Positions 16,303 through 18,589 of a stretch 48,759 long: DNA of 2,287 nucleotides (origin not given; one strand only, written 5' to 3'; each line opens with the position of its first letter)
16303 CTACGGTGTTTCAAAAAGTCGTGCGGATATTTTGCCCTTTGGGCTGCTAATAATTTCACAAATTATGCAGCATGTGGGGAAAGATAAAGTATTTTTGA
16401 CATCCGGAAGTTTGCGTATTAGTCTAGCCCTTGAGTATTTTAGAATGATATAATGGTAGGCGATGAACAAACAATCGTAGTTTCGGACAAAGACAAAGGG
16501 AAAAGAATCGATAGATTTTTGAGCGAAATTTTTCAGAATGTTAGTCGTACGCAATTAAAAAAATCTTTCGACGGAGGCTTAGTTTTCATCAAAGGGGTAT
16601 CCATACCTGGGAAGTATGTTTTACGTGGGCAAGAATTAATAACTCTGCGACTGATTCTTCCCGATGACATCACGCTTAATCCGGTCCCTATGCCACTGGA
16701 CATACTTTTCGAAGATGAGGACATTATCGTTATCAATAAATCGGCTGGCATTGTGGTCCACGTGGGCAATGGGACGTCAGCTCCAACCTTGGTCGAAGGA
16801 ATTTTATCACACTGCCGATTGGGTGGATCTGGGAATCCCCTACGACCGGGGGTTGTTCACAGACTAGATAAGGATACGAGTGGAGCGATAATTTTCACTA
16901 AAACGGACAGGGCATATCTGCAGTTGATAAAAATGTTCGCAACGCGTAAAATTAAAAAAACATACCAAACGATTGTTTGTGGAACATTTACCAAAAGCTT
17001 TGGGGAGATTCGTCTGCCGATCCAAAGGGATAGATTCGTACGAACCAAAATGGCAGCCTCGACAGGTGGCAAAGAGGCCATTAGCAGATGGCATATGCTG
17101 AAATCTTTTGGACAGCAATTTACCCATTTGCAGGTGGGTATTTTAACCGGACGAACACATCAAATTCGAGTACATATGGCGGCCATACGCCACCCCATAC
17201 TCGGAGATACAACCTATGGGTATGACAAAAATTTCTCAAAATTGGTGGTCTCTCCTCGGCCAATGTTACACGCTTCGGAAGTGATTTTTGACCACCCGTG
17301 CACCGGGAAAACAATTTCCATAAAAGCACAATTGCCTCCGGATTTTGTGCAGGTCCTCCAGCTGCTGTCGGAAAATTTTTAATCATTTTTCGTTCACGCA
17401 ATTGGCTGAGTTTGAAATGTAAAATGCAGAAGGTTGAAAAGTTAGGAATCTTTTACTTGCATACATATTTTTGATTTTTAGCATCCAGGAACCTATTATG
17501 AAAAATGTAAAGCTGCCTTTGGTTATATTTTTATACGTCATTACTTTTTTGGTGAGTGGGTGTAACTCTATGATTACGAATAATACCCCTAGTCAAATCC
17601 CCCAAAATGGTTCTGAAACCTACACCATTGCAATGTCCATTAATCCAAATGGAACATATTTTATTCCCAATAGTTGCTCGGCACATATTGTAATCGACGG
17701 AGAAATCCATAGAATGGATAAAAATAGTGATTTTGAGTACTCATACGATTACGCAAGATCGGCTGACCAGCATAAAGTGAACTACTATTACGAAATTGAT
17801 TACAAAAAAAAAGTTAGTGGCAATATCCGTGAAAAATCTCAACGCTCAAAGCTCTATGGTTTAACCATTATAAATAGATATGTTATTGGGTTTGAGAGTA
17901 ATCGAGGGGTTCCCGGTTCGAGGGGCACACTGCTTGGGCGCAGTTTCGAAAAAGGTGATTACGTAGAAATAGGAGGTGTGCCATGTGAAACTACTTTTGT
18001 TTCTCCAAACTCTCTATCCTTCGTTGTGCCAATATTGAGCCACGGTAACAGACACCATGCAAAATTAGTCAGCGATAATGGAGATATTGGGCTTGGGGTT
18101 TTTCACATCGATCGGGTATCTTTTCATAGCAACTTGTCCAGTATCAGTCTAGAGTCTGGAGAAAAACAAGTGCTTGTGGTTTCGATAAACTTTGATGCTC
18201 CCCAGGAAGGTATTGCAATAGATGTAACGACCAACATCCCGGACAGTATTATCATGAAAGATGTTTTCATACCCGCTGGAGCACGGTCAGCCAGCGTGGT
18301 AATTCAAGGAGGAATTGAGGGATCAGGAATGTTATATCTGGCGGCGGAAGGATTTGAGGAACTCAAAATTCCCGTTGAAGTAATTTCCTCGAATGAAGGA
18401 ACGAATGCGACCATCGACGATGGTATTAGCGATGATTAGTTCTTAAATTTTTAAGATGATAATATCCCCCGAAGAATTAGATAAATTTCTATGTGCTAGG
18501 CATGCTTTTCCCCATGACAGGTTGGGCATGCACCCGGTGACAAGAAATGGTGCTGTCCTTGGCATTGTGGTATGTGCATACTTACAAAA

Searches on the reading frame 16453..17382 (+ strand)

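Call 18: search_protein_families(library=pfam, proteins=[window:16453-17382:+], max_evalue=0.00001)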
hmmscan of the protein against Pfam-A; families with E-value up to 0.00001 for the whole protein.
window:16453-17382:+ (309 aa): 1 family
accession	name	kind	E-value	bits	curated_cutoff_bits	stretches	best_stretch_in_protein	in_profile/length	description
PF00849.27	PseudoU_synth_2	-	1.5e-29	103.6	26.8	1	90-244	1-152/152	RNA pseudouridylate synthase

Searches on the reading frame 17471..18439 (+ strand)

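Call 18: search_protein_families(library=pfam, proteins=[window:17471-18439:+], max_evalue=0.00001)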
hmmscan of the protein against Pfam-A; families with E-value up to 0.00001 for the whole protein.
window:17471-18439:+ (322 aa): 0 families

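Call 53: search_protein_families(library=pfam, proteins=[window:17471-18439:+], max_evalue=0.001)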
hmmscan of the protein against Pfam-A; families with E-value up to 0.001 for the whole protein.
window:17471-18439:+ (322 aa): 1 family
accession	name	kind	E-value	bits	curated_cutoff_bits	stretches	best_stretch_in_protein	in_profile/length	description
PF01833.30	TIG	-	1.3e-05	25.6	20.9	1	144-199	9-68/84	IPT/TIG domain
